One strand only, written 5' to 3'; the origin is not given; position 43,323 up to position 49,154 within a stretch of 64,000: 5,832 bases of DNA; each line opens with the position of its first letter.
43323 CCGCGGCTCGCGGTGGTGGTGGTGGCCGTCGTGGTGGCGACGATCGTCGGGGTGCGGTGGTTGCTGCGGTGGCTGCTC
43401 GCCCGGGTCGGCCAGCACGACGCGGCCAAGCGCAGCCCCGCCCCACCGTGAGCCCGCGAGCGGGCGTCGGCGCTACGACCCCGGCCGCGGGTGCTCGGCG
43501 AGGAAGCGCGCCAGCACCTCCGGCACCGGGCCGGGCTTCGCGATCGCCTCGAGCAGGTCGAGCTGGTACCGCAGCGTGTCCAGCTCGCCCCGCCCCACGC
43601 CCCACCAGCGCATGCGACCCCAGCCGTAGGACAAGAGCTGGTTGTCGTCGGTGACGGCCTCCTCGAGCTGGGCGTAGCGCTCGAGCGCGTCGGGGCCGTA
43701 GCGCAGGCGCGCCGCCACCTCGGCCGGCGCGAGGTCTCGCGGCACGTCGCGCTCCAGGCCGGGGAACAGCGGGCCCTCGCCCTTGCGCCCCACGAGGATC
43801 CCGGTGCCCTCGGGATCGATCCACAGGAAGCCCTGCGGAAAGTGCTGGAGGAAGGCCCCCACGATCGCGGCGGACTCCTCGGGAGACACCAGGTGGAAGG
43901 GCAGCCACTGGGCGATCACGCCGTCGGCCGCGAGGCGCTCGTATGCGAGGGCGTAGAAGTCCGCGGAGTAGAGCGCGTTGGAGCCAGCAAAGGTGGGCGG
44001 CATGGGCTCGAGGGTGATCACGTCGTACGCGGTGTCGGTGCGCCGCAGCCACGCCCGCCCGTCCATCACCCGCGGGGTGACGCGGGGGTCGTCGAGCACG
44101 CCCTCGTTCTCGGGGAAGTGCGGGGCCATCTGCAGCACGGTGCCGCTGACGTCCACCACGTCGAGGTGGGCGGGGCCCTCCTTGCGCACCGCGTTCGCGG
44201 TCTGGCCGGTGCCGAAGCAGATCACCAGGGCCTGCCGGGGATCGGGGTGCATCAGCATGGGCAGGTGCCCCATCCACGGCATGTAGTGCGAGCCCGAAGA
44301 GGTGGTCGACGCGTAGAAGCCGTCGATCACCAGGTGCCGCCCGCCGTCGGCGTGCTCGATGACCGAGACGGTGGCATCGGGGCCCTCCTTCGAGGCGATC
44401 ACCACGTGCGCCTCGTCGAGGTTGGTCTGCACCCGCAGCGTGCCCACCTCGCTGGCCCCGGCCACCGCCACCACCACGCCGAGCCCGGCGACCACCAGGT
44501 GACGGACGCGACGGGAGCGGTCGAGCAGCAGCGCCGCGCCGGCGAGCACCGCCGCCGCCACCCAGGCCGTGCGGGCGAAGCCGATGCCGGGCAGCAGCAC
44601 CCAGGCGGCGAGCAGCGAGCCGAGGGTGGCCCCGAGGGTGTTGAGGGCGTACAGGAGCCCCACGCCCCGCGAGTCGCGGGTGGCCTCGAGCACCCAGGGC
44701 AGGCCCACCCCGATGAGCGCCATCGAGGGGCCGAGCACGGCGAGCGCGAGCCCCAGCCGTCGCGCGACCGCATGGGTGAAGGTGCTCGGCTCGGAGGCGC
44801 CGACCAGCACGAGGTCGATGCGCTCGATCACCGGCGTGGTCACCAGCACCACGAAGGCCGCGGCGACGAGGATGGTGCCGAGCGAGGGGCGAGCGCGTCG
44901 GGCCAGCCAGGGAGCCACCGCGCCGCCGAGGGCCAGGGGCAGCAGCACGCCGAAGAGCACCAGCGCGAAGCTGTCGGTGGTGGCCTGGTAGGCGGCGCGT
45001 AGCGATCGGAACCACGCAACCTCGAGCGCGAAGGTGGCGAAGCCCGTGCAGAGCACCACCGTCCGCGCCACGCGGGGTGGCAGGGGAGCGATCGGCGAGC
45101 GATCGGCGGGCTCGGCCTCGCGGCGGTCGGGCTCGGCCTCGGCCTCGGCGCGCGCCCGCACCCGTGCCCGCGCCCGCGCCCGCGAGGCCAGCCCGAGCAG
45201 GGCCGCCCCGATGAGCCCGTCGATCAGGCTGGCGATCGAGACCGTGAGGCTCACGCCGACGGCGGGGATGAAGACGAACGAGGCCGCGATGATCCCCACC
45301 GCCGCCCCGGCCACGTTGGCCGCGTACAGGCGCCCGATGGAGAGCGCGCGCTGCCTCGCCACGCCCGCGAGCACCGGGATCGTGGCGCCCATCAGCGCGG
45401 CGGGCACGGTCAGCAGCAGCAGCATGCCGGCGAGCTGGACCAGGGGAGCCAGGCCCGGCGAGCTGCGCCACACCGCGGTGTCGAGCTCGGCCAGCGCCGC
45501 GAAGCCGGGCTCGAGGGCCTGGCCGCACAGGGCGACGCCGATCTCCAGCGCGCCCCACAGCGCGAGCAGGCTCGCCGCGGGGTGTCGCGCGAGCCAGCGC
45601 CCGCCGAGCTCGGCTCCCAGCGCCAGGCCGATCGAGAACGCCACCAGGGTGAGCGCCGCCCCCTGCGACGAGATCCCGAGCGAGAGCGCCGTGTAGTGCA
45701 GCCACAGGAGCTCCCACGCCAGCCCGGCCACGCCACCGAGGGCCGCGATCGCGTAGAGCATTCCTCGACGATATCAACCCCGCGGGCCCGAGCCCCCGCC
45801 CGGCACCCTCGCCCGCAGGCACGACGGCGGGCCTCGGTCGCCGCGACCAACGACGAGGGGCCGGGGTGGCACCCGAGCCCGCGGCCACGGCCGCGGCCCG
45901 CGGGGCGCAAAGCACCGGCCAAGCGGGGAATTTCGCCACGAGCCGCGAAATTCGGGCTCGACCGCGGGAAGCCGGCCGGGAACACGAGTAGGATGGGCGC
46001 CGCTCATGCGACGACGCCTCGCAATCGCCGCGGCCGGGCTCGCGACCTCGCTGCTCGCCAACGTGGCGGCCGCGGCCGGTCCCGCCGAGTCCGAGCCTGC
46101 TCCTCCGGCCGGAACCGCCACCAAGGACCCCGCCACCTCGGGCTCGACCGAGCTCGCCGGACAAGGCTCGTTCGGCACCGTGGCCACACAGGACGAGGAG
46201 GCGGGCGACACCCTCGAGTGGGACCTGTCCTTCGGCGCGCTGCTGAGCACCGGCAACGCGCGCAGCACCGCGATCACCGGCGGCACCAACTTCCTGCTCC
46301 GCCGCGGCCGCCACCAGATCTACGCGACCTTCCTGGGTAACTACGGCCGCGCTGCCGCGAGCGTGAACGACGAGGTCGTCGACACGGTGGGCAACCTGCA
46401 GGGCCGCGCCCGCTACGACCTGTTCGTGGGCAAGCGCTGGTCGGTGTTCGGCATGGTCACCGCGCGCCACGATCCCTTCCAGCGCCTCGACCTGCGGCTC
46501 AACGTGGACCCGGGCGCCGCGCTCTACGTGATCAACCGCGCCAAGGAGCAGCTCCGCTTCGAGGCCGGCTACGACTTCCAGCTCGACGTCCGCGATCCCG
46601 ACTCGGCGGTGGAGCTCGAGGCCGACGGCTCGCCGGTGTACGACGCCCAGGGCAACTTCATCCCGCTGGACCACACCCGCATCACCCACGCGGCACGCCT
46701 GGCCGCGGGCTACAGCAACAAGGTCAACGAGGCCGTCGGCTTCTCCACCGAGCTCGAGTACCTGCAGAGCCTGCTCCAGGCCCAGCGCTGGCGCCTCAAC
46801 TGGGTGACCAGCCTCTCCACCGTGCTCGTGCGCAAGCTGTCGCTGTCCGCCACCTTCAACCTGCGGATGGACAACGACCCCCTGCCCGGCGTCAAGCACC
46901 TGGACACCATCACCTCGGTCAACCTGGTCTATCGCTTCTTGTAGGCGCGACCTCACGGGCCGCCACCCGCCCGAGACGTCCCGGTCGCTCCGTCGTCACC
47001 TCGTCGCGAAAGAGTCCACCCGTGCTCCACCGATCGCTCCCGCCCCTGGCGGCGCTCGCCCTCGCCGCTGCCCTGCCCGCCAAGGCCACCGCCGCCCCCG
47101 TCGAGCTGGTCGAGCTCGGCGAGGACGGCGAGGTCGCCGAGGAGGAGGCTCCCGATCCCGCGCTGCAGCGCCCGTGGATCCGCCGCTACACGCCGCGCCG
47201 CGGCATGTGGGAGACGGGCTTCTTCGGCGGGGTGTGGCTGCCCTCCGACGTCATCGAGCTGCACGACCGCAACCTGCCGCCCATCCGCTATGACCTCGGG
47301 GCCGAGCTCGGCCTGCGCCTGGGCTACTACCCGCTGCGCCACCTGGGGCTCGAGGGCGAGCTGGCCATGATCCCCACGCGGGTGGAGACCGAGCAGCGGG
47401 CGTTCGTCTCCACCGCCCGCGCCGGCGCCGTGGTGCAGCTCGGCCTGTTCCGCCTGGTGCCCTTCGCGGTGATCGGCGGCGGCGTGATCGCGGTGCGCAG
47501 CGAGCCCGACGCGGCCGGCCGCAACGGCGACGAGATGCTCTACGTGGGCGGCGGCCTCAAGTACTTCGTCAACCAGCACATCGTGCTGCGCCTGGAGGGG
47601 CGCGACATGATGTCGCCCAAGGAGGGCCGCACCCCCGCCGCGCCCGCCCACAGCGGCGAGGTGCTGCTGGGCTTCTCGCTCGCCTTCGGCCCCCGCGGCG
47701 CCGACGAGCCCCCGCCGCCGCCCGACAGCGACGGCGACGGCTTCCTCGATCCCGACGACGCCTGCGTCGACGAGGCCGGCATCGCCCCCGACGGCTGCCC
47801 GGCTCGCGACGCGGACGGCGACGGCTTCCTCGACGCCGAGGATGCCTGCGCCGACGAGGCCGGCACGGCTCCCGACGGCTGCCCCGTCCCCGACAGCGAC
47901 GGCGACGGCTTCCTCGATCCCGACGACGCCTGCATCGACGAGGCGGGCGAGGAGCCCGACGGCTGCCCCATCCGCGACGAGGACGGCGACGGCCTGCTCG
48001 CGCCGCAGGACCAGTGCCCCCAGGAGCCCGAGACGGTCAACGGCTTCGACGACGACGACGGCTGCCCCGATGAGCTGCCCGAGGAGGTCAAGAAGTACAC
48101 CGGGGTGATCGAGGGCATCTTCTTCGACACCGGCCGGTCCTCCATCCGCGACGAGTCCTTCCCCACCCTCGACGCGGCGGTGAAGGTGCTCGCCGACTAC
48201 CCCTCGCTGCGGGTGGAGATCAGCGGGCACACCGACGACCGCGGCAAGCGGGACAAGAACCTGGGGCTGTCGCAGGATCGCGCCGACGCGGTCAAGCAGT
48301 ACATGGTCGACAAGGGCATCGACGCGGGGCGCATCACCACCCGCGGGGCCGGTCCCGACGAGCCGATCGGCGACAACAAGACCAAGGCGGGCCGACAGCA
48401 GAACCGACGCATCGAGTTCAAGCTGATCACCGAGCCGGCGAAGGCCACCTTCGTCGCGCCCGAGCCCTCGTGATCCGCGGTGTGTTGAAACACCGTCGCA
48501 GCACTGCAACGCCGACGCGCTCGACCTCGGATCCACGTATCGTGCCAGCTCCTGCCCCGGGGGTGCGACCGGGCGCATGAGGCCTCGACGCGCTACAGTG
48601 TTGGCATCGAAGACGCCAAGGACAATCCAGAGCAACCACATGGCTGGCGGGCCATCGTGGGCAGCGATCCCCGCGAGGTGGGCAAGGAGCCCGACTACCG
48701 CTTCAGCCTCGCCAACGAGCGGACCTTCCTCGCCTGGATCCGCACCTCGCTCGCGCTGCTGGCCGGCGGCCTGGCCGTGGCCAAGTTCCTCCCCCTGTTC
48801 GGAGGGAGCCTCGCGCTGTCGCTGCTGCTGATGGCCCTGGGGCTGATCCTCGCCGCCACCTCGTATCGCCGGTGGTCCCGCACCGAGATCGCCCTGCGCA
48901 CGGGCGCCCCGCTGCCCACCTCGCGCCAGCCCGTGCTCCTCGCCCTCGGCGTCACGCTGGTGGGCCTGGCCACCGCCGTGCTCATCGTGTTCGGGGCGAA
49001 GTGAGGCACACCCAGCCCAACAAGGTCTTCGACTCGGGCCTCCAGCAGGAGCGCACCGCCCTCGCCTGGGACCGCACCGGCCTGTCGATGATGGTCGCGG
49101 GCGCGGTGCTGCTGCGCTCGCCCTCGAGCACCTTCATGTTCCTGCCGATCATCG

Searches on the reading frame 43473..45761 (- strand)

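Call 30: search_protein_families(library=padloc, proteins=[window:43473-45761:-], max_evalue=0.01)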
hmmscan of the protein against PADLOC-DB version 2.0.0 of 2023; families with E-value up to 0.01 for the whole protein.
window:43473-45761:- (762 aa): 0 families

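Call 53: search_protein_families(library=pfam, proteins=[window:43473-45761:-], max_evalue=0.001)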
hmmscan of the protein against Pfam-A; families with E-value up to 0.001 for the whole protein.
window:43473-45761:- (762 aa): 1 family
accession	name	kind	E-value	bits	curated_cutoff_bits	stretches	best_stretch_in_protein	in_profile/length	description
PF01564.23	Spermine_synth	-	2.9e-13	50.2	22.9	1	494-617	5-129/186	Spermine/spermidine synthase domain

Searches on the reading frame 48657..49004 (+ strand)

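Call 3: search_protein_families(library=pfam, proteins=[window:48657-49004:+], max_evalue=0.01)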
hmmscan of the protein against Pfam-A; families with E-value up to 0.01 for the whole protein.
window:48657-49004:+ (115 aa): 1 family
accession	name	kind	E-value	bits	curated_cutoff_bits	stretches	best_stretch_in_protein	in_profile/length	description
PF02656.20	DUF202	-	1.3e-17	64.4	23.4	1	15-77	1-66/68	Domain of unknown function (DUF202)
